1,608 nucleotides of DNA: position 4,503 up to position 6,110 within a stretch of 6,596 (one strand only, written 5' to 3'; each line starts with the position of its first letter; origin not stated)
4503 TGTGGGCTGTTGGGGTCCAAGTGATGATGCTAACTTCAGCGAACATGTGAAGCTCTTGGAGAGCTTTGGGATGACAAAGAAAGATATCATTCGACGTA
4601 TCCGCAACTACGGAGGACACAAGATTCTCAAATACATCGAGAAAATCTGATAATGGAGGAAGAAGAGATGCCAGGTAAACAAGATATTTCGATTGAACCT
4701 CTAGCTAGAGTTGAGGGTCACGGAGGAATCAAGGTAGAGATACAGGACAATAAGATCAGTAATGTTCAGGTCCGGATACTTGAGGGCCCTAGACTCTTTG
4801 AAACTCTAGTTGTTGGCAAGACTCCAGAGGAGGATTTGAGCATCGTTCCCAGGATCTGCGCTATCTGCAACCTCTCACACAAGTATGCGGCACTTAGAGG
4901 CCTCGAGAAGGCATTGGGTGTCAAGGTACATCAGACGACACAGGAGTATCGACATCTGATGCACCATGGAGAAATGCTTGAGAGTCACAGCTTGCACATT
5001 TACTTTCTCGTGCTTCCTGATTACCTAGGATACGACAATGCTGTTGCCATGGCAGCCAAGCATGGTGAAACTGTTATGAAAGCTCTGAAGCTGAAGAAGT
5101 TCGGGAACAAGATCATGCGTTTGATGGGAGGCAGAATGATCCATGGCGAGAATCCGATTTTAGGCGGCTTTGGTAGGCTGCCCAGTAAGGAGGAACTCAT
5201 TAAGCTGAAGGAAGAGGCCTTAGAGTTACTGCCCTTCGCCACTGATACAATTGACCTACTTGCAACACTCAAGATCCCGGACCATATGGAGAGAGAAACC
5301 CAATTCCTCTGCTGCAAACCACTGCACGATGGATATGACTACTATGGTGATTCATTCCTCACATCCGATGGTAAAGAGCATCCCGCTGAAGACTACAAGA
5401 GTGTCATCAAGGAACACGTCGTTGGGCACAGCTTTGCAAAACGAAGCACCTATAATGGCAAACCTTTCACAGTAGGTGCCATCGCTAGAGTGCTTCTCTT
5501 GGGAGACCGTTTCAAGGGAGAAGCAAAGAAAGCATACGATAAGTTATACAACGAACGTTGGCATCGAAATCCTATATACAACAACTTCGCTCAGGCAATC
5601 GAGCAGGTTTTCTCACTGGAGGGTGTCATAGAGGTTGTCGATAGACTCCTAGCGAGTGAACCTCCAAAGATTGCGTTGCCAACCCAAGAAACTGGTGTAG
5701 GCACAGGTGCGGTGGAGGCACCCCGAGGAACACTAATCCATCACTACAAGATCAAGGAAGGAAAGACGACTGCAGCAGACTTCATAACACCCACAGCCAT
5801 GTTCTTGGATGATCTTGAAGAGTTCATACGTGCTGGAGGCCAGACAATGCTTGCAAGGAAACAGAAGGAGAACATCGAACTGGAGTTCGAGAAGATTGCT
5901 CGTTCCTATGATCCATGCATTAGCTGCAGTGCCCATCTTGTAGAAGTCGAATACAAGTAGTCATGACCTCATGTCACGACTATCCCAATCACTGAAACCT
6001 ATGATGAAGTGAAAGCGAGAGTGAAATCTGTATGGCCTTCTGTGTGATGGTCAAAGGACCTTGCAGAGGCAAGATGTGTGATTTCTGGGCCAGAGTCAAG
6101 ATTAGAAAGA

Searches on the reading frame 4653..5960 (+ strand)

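Call 4: search_protein_families(library=pfam, proteins=[window:4653-5960:+], max_evalue=0.01)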
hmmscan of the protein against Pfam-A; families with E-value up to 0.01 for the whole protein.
window:4653-5960:+ (435 aa): 1 family
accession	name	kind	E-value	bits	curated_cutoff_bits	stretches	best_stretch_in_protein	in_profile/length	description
PF00374.24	NiFeSe_Hases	-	3.6e-32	112.4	25.8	2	47-141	1-95/508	Nickel-dependent hydrogenase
